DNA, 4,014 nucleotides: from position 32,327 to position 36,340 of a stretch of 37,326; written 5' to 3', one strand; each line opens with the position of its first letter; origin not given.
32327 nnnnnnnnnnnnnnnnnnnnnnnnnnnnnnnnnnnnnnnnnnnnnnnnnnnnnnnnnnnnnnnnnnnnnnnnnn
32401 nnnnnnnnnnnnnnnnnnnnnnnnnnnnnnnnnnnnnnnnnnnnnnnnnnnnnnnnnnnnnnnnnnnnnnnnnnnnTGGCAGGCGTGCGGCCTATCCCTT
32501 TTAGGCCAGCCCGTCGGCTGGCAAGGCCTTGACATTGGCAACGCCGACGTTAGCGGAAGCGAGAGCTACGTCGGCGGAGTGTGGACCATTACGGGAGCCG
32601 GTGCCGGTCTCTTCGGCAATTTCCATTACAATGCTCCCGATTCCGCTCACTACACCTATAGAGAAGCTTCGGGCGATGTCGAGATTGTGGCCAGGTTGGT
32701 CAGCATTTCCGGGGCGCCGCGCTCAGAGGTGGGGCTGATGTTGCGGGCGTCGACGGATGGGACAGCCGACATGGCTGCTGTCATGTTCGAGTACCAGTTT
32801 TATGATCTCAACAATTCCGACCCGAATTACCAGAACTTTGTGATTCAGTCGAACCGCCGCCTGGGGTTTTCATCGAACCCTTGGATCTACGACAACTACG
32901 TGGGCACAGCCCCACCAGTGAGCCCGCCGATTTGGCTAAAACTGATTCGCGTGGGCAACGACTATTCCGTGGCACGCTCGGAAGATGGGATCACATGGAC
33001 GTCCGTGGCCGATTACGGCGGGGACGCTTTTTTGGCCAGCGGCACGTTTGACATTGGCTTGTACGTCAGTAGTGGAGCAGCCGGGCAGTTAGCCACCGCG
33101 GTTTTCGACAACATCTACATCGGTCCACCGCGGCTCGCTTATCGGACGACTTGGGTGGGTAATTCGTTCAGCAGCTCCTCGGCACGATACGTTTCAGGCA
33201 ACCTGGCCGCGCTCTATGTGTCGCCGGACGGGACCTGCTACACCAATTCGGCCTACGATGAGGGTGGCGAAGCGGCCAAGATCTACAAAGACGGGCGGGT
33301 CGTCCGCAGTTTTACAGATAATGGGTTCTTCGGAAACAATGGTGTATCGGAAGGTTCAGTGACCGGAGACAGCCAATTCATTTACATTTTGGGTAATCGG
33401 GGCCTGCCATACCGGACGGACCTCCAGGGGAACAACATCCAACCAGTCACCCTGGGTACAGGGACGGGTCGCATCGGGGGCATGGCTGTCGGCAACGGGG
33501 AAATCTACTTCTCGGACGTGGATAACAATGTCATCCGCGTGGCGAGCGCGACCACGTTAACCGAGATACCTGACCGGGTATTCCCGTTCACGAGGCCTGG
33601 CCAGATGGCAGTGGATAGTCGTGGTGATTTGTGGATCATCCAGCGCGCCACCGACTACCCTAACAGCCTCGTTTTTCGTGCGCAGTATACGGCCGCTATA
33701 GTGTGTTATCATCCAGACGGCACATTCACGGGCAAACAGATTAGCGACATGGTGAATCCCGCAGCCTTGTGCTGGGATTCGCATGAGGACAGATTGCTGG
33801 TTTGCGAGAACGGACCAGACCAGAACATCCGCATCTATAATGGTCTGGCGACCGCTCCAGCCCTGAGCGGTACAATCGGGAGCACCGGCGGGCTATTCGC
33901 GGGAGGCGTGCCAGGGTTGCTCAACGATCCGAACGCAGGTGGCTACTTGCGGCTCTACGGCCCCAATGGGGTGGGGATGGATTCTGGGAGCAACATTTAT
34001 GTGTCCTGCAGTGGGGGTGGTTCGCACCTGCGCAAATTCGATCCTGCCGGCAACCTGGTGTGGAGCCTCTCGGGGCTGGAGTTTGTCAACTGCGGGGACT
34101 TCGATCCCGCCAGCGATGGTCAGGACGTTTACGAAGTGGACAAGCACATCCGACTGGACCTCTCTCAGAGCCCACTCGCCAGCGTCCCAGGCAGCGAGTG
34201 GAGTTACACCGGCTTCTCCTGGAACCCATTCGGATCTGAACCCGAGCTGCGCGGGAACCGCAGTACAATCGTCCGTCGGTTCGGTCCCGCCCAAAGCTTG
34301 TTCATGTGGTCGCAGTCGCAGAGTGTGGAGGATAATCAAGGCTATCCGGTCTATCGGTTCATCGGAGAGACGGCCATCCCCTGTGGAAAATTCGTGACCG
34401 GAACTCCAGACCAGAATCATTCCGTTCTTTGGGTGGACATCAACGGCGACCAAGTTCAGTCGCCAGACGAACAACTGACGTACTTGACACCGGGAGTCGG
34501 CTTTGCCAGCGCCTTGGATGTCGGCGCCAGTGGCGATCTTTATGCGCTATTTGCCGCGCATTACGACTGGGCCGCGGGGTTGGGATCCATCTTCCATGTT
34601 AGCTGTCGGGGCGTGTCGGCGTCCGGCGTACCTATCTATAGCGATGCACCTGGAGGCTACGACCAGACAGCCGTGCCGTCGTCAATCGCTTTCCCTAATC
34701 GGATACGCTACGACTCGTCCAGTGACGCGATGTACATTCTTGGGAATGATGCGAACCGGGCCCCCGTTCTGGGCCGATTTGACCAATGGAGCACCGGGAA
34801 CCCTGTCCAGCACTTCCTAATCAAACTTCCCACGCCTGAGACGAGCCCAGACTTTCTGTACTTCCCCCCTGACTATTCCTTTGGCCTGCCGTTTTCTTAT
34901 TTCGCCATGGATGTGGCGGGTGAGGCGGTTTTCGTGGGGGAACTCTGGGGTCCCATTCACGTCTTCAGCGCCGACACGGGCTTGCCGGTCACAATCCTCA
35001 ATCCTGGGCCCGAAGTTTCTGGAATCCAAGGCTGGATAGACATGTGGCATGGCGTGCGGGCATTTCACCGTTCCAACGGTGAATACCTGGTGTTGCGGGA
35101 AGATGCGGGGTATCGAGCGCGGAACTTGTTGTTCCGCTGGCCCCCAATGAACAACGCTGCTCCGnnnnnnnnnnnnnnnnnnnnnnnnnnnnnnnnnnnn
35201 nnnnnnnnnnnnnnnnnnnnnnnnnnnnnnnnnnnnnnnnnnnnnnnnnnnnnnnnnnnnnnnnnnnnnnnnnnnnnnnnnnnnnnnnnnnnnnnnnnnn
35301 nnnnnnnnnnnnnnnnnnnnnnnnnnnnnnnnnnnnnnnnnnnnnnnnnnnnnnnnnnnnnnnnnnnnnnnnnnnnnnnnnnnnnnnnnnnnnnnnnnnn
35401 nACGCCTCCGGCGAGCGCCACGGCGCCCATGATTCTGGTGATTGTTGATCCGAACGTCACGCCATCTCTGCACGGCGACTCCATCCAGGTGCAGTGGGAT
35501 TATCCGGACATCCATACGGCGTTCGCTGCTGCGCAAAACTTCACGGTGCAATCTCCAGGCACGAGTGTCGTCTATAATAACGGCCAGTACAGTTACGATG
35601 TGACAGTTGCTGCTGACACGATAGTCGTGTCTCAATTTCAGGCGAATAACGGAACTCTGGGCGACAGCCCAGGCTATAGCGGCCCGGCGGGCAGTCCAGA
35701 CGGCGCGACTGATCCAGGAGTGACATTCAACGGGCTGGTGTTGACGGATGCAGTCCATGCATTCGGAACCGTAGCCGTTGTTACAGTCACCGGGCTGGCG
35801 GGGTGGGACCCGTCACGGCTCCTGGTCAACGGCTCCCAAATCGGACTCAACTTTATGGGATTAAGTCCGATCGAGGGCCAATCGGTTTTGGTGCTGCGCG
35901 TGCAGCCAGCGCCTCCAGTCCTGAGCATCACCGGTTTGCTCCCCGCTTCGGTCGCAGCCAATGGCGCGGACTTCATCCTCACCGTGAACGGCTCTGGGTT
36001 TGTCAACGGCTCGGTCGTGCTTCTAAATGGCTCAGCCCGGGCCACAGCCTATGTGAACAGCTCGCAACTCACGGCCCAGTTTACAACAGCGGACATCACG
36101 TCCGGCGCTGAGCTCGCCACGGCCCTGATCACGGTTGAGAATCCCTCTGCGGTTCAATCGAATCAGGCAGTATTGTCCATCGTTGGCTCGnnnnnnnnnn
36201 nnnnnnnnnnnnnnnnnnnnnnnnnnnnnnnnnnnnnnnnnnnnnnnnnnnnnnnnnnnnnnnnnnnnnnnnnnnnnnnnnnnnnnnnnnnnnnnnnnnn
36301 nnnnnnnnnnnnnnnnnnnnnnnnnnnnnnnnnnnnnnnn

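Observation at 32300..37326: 5-kb open reading frame missing from the ORF track encodes a giant multi-domain surface protein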

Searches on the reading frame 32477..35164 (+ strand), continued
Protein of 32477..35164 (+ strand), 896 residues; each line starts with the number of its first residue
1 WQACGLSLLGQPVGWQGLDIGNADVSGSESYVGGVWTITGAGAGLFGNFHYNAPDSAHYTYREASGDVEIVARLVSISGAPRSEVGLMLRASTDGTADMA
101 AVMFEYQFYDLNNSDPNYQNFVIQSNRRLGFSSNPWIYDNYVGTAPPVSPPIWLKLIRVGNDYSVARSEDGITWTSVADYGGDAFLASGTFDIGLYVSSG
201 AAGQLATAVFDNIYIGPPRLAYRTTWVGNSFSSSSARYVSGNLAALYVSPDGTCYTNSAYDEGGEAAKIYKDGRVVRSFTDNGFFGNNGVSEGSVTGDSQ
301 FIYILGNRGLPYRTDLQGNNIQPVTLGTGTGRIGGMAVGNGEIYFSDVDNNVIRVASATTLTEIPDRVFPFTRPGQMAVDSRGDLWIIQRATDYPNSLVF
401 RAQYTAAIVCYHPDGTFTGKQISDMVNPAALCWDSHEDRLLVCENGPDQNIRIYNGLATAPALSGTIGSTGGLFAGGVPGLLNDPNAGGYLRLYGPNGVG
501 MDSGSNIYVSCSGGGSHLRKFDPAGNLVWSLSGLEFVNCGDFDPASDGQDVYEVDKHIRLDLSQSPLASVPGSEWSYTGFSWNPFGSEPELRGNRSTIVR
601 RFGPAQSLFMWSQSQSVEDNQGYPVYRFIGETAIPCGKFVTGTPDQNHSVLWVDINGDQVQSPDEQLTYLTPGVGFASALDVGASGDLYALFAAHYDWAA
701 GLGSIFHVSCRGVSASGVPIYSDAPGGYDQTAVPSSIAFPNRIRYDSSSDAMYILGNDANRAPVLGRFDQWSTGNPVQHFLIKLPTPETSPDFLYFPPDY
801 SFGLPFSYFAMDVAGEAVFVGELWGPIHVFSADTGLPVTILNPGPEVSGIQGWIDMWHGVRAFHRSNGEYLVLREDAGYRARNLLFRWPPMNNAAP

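Call 34: list_cluster_members(proteins=[P0166, P0194, P0232, P0171, P0196, P0220, P0092, P0093, P0001, P0023])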
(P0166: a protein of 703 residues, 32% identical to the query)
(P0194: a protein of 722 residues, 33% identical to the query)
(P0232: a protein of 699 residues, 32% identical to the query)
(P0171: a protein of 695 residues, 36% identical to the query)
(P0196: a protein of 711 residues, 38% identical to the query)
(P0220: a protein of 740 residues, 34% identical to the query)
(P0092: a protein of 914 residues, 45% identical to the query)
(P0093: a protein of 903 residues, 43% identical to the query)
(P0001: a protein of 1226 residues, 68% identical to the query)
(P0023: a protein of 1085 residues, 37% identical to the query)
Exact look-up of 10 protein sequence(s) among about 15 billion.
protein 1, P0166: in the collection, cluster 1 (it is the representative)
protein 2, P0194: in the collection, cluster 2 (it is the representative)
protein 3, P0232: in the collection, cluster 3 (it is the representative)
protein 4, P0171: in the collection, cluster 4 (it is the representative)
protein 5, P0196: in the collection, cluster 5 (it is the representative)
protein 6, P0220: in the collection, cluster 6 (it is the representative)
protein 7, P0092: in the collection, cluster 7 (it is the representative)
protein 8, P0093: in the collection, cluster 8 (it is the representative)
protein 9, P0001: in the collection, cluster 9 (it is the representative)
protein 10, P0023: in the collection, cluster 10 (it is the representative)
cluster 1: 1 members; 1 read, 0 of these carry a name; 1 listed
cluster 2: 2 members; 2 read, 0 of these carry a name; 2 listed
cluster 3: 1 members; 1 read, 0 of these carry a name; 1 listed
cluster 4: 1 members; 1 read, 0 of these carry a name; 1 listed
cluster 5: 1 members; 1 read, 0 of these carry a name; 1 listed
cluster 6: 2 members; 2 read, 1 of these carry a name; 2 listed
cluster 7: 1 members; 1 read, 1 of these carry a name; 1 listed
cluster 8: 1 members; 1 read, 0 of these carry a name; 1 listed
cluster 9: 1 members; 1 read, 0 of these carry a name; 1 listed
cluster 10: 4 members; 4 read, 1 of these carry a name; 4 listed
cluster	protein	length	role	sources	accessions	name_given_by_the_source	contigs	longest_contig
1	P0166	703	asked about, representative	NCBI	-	-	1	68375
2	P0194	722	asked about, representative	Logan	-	-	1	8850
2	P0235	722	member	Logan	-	-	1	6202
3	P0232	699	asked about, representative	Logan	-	-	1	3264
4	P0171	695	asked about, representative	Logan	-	-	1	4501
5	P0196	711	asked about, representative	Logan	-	-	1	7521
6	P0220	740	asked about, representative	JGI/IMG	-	hypothetical protein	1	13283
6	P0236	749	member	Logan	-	-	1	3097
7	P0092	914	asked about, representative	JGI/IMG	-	hypothetical protein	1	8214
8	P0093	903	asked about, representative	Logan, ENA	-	-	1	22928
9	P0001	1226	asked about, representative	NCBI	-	-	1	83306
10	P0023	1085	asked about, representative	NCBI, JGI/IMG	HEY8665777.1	MAG TPA: hypothetical protein VIL86_03885 [Tepidisphaeraceae bacterium] | hypothetical protein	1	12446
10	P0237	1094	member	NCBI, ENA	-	-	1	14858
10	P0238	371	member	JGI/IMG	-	-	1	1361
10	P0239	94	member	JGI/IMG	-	-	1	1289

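Call 61: search_solved_structures(query=A1, max_evalue=10)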
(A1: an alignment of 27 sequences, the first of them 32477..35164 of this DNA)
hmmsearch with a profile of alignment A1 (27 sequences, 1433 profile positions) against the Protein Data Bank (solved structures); distinct sequences matched with E-value up to 10: 86 (the best 60 are shown).
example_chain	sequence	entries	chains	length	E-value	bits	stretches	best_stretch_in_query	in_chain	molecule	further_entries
7zph_A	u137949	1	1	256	1.8e-08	35.7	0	533-556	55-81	Pizza6-TNK-RSH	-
5g56_A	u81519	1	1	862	2.4e-08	35.3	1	1057-1176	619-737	CARBOHYDRATE BINDING FAMILY 6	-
3mpc_A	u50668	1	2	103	1.2e-07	33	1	1057-1137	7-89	Fn3-like protein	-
8q6t_I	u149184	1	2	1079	1.8e-06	29.1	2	1055-1201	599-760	Titin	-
3wwa_A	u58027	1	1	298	3.1e-06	28.3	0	656-672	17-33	Pizza7H protein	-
3ww9_A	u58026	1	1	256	8.8e-06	26.8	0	656-672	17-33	pizza6 protein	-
7zcj_A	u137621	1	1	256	0.00012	23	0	656-673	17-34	Pizza6-TNH-TSH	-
6g7w_A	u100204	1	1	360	0.00014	22.8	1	312-382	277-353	NHL repeat-containing protein 2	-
6f0t_A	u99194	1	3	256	0.00038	21.4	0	655-673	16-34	Pizza6-SFW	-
7qrw_A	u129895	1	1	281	0.0012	19.8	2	652-689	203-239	Isoform 4 of Tripartite motif-containing protein 3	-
6gc1_A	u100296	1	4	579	0.0013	19.6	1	360-395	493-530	NHL repeat-containing protein 2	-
3ww8_A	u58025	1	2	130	0.0013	19.6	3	655-673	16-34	Pizza3 protein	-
6ren_A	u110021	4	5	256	0.0014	19.5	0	655-673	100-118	3fPizza6-SH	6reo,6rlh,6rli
3hlh_A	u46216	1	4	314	0.0016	19.3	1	538-606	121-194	Diisopropyl-fluorophosphatase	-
3hli_A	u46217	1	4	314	0.0017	19.2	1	538-606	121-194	Diisopropyl-fluorophosphatase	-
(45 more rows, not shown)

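Call 68: search_protein_families(library=pfam, proteins=[L008:752-2413:+, L008:2437-3873:-, L008:3923-4984:-, L008:4585-5691:+, L008:5754-8183:+, L008:8260-9780:+, L008:9884-12109:+, L008:12087-14303:+, L008:14305-15168:+, L008:16271-19573:-], max_evalue=0.0001)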
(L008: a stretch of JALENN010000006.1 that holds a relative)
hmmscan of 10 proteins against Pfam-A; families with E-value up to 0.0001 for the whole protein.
L008:752-2413:+ (553 aa): 0 families

L008:2437-3873:- (478 aa): 2 families
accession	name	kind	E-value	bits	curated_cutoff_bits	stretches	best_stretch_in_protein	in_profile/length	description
PF07690.21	MFS_1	-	7.2e-49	167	33.4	1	20-419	1-345/347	Major Facilitator Superfamily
PF00083.30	Sugar_tr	-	7.9e-10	38.6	22.3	1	43-455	43-425/452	Sugar (and other) transporter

L008:3923-4984:- (353 aa): 1 family
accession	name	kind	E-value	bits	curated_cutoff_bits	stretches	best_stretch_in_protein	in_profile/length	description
PF01081.25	Aldolase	-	1.9e-32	112.7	27.8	1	141-337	5-195/196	KDPG and KHG aldolase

L008:4585-5691:+ (368 aa): 0 families

L008:5754-8183:+ (809 aa): 0 families

L008:8260-9780:+ (506 aa): 1 family
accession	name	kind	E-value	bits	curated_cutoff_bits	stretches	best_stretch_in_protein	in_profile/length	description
PF06824.17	Glyco_hydro_125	-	1.8e-171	571.1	23.4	1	90-489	2-414/414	Metal-independent alpha-mannosidase (GH125)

L008:9884-12109:+ (741 aa): 0 families

L008:12087-14303:+ (738 aa): 6 families
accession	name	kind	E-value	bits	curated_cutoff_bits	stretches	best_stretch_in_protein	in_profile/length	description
PF00270.35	DEAD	-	8.1e-27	94.4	26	1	307-470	1-165/167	DEAD/DEAH box helicase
PF00271.37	Helicase_C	-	3.3e-23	82.5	23.5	1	516-624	15-110/110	Helicase conserved C-terminal domain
PF19833.4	RecG_dom3_C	-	1.9e-22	79.5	26.8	1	651-737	1-86/87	ATP-dependent DNA helicase RecG, domain 3, C-terminal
PF17191.10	RecG_wedge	-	1.4e-17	64.2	23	1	43-195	2-146/162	RecG wedge domain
PF04851.21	ResIII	-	4e-11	43.5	22.5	1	305-464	3-162/164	Type III restriction enzyme, res subunit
PF22590.2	Cas3-like_C_2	-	1.2e-05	26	27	1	552-623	29-104/106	CRISPR-associated nuclease/helicase Cas3, C-terminal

L008:14305-15168:+ (287 aa): 1 family
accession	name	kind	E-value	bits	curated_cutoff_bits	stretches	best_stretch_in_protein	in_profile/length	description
PF11306.15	DUF3108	-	1.4e-37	130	26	1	51-271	2-208/209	Protein of unknown function (DUF3108)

L008:16271-19573:- (1100 aa): 2 families
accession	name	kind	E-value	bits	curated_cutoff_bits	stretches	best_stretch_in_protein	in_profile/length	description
PF17132.9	Glyco_hydro_106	-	4.6e-175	584.6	29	1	54-897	2-737/743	alpha-L-rhamnosidase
PF22666.2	Glyco_hydro_2_N2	-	1e-06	29.4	27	1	985-1056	50-124/167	Glycosyl hydrolase 2 galactose-binding domain-like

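Call 69: find_encoding_contigs(protein=P0166, flank=8000, max_places=2)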
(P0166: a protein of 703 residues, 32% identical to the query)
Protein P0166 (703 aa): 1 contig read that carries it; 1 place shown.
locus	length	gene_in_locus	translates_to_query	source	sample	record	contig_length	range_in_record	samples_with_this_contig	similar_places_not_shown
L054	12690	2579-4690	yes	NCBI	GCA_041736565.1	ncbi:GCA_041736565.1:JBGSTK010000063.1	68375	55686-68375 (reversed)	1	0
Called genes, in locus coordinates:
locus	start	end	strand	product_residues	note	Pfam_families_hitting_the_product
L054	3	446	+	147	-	?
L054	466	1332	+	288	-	PF07963:N_methyl, PF07596:SBP_bac_10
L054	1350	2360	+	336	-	PF07963:N_methyl (weak), PF07596:SBP_bac_10 (weak)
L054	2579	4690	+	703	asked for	PF08450:SGL (faint)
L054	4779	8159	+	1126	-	PF13860:FlgD_ig, PF01436:NHL (faint)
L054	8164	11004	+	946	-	-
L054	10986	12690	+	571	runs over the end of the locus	-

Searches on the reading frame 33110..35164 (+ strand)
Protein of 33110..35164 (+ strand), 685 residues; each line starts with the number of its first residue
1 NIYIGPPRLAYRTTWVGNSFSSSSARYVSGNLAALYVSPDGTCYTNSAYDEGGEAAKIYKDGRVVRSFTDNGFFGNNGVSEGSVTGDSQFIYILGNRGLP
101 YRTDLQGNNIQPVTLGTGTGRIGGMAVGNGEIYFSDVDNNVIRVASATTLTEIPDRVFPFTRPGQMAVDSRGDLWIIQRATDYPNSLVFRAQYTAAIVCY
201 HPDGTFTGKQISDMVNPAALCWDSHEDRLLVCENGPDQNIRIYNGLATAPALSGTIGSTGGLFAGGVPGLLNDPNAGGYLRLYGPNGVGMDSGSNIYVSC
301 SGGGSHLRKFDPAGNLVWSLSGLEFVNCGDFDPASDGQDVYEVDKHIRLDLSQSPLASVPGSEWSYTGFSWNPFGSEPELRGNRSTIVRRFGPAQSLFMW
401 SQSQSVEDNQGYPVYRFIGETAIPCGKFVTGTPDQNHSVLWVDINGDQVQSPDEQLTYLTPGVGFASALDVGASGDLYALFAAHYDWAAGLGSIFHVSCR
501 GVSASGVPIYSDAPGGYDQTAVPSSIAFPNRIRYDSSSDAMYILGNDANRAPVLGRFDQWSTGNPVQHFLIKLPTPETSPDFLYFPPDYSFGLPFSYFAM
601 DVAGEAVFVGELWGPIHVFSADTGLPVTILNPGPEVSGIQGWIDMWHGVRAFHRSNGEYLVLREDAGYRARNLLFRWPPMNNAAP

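Call 24: search_protein_families(library=pfam, proteins=[window:33110-35164:+], max_evalue=10)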
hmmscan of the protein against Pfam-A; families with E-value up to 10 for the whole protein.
window:33110-35164:+ (685 aa): 2 families
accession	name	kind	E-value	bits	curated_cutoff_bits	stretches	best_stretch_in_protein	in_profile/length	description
PF08450.18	SGL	-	3.8e-05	23.8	26.3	1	136-317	66-217/246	SMP-30/Gluconolactonase/LRE-like region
PF01436.27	NHL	-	0.00089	19.6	20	1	282-310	1-28/28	NHL repeat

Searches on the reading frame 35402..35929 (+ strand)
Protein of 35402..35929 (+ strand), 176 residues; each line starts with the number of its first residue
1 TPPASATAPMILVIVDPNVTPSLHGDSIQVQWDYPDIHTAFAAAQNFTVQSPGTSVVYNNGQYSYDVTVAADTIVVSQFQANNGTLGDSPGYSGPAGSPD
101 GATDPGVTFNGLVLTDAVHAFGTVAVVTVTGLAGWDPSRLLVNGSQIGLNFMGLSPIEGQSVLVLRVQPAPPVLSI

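Call 24: search_protein_families(library=pfam, proteins=[window:35405-35929:+], max_evalue=10)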
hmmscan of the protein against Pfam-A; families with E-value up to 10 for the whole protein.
window:35405-35929:+ (175 aa): 0 families

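Call 52: find_homologous_proteins(query=window:35402-35929:+, max_evalue=0.01)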
Query window:35402-35929:+: 201 candidates shared short words with the query, none scored E <= 0.01.

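Call 57: predict_structure(protein=window:35402-35929:+)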
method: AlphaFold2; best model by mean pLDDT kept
length: 176 residues; sequences in the alignment: 1
mean_pLDDT: 31.3   pTM: 0.20
mean pLDDT of the five models: 31.3, 30.4, 30.3, 29.9, 28.3
residues with pLDDT >= 90: 0; 70-90: 0; 50-70: 0; < 50: 176
segments of 3 or more residues with pLDDT < 50: 1-176
pLDDT, mean of each block of 10 residues (from residue 1): 30 32 33 32 27 33 34 28 31 36 30 28 32 34 30 30 32 31
secondary structure, 60 per line:
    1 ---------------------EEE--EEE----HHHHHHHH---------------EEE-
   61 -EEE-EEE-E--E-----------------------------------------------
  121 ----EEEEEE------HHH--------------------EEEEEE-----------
elements in order: E22-24 E27-29 H34-41 E57-59 E62-64 E66-68 E125-130 E160-165

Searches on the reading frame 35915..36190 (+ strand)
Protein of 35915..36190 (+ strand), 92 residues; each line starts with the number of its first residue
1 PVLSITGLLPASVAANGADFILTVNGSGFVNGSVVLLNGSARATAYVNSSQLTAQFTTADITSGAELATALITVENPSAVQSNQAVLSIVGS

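Call 24: search_protein_families(library=pfam, proteins=[window:35915-36190:+], max_evalue=10)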
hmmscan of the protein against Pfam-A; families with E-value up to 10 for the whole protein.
window:35915-36190:+ (92 aa): 1 family
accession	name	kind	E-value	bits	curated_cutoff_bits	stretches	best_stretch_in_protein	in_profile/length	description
PF01833.30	TIG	-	6.8e-06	26.4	20.9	1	4-76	2-72/84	IPT/TIG domain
